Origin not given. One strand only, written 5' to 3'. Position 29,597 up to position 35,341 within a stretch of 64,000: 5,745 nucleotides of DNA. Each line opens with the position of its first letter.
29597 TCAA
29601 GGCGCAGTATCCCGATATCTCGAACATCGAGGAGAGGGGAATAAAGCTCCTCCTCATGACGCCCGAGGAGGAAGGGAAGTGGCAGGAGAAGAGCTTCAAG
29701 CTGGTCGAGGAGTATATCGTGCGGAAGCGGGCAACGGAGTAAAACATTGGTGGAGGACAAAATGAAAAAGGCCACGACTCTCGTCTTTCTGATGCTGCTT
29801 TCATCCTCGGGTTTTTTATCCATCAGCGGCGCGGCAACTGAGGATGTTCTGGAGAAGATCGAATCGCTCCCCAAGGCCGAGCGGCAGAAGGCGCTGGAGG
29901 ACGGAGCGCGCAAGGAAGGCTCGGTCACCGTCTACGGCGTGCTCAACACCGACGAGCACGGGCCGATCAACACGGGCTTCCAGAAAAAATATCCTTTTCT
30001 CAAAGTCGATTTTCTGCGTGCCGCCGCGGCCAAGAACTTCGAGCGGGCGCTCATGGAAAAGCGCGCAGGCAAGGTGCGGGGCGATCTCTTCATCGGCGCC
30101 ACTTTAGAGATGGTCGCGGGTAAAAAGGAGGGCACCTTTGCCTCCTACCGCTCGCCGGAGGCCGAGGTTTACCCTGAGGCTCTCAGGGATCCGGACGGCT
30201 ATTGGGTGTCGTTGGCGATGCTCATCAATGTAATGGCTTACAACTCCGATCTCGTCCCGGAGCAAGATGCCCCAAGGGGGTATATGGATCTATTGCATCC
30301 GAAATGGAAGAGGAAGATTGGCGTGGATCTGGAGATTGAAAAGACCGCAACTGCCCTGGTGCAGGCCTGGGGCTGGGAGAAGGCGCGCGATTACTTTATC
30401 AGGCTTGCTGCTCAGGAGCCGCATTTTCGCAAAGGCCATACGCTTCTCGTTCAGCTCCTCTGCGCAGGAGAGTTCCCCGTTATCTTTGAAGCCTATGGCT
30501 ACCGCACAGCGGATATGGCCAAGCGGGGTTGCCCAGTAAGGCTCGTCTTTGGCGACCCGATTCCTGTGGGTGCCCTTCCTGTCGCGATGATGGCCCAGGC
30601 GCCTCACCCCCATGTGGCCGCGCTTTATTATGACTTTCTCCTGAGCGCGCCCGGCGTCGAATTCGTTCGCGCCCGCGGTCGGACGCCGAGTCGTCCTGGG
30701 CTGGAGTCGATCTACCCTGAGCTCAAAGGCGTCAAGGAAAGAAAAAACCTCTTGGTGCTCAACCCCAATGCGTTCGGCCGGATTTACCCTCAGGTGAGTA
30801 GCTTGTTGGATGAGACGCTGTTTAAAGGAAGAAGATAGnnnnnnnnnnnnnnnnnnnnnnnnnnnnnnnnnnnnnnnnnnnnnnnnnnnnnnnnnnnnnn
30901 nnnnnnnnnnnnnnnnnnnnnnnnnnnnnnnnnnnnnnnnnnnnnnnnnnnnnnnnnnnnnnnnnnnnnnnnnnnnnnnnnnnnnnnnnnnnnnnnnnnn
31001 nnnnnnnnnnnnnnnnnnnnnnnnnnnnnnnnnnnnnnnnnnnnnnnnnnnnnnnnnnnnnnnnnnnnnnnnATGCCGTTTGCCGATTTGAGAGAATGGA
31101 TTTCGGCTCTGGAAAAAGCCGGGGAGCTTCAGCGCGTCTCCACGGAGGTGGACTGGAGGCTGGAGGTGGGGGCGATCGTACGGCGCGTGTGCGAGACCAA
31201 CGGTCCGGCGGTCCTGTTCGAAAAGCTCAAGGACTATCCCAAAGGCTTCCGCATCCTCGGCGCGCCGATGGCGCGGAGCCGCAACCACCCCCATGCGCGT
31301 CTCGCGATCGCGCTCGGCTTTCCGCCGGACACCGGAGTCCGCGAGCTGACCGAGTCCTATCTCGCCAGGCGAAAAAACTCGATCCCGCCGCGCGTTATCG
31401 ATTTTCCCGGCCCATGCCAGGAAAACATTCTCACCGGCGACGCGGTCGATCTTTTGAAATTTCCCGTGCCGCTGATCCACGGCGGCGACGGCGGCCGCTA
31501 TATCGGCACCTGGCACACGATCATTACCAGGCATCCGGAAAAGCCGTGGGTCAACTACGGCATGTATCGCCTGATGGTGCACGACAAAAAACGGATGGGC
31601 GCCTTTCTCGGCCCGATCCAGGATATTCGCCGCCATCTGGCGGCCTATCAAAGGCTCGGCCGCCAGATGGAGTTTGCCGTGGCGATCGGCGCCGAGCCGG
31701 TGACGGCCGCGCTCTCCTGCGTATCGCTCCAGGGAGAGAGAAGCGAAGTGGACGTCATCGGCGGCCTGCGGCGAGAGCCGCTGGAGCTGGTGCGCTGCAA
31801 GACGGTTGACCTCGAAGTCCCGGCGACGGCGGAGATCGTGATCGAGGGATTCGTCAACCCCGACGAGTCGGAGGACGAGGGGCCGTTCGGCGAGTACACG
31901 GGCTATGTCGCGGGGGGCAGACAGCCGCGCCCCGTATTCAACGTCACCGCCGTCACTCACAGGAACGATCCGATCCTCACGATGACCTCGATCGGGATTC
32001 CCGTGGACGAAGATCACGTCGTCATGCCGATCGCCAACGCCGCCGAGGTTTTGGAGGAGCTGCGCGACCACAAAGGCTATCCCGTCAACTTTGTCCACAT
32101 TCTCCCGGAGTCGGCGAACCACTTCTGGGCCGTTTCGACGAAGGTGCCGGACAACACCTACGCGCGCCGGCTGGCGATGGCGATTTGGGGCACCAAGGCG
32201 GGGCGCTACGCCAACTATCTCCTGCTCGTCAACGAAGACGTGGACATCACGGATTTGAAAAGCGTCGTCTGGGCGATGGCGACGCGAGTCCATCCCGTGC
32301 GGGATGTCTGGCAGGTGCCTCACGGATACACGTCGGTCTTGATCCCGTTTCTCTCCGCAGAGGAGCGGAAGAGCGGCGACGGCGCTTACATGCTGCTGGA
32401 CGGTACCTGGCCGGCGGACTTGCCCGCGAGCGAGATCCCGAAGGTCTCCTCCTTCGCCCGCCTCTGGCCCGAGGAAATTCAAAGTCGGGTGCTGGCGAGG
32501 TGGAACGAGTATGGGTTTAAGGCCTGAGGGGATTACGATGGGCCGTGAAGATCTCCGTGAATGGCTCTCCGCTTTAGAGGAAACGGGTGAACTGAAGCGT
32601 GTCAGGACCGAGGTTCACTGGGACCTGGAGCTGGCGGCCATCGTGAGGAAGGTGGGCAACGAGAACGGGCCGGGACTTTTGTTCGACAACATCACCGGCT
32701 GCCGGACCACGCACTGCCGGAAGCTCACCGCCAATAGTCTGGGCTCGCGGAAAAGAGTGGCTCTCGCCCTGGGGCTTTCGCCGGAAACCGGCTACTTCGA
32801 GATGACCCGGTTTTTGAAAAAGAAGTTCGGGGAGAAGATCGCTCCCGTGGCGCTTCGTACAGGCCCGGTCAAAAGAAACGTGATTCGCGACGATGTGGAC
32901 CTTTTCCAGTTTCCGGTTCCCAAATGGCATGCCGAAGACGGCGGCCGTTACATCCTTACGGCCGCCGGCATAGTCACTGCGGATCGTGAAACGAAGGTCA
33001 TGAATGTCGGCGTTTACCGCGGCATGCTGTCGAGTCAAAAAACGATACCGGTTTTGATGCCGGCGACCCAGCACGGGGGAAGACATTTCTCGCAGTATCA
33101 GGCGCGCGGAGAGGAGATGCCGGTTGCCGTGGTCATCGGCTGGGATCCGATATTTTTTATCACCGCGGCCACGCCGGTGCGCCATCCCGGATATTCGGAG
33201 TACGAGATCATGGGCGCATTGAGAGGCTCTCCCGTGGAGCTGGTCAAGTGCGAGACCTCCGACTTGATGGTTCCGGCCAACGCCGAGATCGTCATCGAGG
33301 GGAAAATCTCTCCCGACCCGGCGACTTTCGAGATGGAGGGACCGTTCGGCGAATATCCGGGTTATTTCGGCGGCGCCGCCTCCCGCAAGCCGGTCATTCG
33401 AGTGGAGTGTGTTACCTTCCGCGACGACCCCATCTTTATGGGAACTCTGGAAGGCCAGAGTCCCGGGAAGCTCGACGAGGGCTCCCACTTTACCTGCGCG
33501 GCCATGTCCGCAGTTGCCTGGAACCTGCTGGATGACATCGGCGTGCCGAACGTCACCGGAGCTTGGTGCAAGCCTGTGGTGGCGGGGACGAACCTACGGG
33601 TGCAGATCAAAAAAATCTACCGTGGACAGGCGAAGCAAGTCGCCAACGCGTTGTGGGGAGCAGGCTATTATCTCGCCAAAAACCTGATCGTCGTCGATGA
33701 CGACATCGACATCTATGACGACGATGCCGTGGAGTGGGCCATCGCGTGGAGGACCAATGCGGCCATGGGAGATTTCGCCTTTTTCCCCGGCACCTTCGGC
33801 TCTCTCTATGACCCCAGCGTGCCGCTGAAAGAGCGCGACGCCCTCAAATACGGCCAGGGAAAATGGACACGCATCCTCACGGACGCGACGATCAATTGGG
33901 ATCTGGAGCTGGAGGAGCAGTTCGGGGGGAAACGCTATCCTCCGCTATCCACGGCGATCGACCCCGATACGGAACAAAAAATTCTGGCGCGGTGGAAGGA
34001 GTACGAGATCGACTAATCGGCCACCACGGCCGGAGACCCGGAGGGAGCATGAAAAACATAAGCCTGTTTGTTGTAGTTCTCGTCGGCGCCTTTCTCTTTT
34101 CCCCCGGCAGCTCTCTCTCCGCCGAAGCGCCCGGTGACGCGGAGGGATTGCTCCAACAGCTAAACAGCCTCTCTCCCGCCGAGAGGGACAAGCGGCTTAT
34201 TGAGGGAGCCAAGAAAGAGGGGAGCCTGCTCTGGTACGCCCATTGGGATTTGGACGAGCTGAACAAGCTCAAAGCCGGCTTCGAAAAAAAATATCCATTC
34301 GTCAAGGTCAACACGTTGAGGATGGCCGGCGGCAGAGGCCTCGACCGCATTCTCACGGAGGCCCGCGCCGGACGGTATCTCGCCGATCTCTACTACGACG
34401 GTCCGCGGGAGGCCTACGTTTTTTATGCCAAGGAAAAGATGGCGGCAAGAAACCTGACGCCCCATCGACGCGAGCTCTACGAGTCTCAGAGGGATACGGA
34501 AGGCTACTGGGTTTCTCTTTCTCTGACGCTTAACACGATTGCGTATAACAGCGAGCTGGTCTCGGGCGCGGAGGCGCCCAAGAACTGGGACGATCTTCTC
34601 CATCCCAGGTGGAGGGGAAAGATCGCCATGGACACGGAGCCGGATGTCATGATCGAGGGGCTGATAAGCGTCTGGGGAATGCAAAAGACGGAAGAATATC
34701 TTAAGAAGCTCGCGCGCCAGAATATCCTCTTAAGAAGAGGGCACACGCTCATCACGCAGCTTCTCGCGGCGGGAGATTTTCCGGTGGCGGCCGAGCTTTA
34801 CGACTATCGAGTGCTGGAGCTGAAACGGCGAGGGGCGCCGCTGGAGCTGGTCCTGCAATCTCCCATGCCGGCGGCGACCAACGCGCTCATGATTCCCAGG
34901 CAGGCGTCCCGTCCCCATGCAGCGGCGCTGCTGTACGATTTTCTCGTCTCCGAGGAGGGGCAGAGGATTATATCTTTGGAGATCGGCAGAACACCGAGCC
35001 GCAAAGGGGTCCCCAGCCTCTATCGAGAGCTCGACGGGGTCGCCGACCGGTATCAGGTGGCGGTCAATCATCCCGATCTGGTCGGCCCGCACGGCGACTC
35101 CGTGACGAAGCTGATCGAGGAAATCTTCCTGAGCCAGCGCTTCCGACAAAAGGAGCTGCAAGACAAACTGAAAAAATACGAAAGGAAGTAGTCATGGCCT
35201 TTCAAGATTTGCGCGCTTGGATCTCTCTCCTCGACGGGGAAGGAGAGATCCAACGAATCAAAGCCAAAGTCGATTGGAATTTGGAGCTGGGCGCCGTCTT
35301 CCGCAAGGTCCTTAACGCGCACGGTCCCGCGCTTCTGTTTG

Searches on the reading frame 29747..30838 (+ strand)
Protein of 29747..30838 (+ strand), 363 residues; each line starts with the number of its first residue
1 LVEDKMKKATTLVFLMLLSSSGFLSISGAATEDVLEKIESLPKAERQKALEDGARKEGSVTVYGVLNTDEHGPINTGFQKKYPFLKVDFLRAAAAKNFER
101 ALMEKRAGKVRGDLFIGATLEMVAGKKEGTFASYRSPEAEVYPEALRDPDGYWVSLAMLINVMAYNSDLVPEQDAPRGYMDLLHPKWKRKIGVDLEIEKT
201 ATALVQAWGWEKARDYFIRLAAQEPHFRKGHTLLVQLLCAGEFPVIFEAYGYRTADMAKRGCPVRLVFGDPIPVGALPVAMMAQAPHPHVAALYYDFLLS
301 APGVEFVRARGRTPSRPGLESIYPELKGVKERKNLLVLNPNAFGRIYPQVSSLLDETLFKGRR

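Call 18: search_protein_families(library=pfam, proteins=[window:29747-30838:+])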
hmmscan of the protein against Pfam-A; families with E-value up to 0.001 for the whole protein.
window:29747-30838:+ (363 aa): 2 families
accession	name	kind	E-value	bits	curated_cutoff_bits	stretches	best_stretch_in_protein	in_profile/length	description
PF13343.11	SBP_bac_6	-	4.7e-13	49.6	24.6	1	126-321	25-220/245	Bacterial extracellular solute-binding protein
PF13531.11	SBP_bac_11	-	0.00024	21.4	25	0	75-311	17-225/227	Bacterial extracellular solute-binding protein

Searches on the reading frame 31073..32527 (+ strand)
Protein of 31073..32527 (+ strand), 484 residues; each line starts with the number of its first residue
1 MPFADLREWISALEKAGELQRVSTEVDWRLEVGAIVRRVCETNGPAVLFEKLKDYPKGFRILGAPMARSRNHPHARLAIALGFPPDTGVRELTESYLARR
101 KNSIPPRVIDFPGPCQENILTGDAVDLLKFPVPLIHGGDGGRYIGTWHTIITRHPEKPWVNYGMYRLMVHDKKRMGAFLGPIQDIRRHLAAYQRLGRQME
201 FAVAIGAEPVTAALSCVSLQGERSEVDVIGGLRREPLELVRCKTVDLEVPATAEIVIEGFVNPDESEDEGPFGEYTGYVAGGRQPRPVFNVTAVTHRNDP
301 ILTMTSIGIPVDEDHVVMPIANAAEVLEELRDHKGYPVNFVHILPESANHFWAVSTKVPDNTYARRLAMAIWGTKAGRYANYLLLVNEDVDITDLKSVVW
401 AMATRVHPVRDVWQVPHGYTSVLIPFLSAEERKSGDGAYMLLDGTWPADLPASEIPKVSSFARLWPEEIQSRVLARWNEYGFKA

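Call 5: search_protein_families(library=pfam, proteins=[window:31073-32527:+])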
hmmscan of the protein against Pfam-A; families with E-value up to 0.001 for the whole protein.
window:31073-32527:+ (484 aa): 3 families
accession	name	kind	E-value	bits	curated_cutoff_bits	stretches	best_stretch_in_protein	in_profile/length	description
PF01977.22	UbiD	-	3e-68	229.5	23.3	1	111-308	6-204/206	3-octaprenyl-4-hydroxybenzoate carboxy-lyase Rift-related domain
PF20695.2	UbiD_N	-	9.4e-23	80.5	24.3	1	10-94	1-76/78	3-octaprenyl-4-hydroxybenzoate carboxy-lyase N-terminal domain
PF20696.2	UbiD_C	-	4e-21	75.8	24.2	1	316-437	2-120/127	3-octaprenyl-4-hydroxybenzoate carboxy-lyase C-terminal domain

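Call 6: search_protein_families(library=ncbifam, proteins=[window:31073-32527:+])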
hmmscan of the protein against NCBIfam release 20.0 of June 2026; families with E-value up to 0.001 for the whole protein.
window:31073-32527:+ (484 aa): 7 families
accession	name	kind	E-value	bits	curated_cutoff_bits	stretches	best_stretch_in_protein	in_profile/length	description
TIGR02723.1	phenyl_P_alpha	equivalog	7.4e-109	364.5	564.6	1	6-483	10-482/485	phenylphosphate carboxylase subunit alpha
NF041219.1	BagN_FevL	exception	4.3e-98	329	1000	1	3-478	17-501/502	bagremycin/ferroverdin biosynthesis UbiD family decarboxylase BagN/FevL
TIGR00148.1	TIGR00148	subfamily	1.1e-97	327.6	244.85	1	6-427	1-422/438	UbiD family decarboxylase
NF041204.1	VdcC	exception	2.6e-80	270.1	650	1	4-448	2-439/467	non-oxidative hydroxyarylic acid decarboxylases subunit C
TIGR02724.1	phenyl_P_beta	equivalog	9.9e-77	258.3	468.95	1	5-482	2-471/472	phenylphosphate carboxylase subunit beta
TIGR03701.1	mena_SCO4490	equivalog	2.7e-70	237.3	495.9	1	9-413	2-412/433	menaquinone biosynthesis decarboxylase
NF008175.0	PRK10922.1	equivalog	5.4e-60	203.3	788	1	1-450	4-463/497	4-hydroxy-3-polyprenylbenzoate decarboxylase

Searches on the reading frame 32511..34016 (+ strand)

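Call 5: search_protein_families(library=pfam, proteins=[window:32511-34016:+])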
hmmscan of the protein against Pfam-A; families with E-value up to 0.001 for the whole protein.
window:32511-34016:+ (501 aa): 3 families
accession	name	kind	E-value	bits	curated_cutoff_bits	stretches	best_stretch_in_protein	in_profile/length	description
PF01977.22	UbiD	-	1.6e-66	223.9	23.3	1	116-316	6-205/206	3-octaprenyl-4-hydroxybenzoate carboxy-lyase Rift-related domain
PF20696.2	UbiD_C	-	4e-22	79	24.2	1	327-442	3-119/127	3-octaprenyl-4-hydroxybenzoate carboxy-lyase C-terminal domain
PF20695.2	UbiD_N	-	2.3e-20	72.9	24.3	1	19-99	1-75/78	3-octaprenyl-4-hydroxybenzoate carboxy-lyase N-terminal domain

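Call 6: search_protein_families(library=ncbifam, proteins=[window:32511-34016:+])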
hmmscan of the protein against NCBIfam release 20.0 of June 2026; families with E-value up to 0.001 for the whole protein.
window:32511-34016:+ (501 aa): 7 families
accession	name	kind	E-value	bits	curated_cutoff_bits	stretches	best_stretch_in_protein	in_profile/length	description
TIGR00148.1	TIGR00148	subfamily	3.1e-92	309.5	244.85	1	15-441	1-425/438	UbiD family decarboxylase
NF041204.1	VdcC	exception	5e-82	275.8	650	1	13-469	2-445/467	non-oxidative hydroxyarylic acid decarboxylases subunit C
TIGR03701.1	mena_SCO4490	equivalog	9e-70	235.6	495.9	1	18-417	2-407/433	menaquinone biosynthesis decarboxylase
TIGR02724.1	phenyl_P_beta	equivalog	1.4e-68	231.4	468.95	1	14-501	2-472/472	phenylphosphate carboxylase subunit beta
TIGR02723.1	phenyl_P_alpha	equivalog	2.7e-60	204.4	564.6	1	14-450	9-435/485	phenylphosphate carboxylase subunit alpha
NF041219.1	BagN_FevL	exception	1.2e-57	195.5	1000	1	11-415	16-432/502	bagremycin/ferroverdin biosynthesis UbiD family decarboxylase BagN/FevL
NF008175.0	PRK10922.1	equivalog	3.3e-51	174.3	788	2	114-419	124-425/497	4-hydroxy-3-polyprenylbenzoate decarboxylase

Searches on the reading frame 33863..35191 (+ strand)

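Call 18: search_protein_families(library=pfam, proteins=[window:33863-35191:+])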
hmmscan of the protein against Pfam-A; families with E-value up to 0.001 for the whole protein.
window:33863-35191:+ (442 aa): 4 families
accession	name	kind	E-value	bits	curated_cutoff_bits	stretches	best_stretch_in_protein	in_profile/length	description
PF13343.11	SBP_bac_6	-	8.1e-15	55.4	24.6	1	202-379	42-219/245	Bacterial extracellular solute-binding protein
PF13416.11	SBP_bac_8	-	2.2e-10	41.2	27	1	137-384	3-266/279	Bacterial extracellular solute-binding protein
PF01547.30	SBP_bac_1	-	2.5e-06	28.1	26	1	133-367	10-306/307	Bacterial extracellular solute-binding protein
PF13531.11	SBP_bac_11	-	0.00016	22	25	1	237-370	91-221/227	Bacterial extracellular solute-binding protein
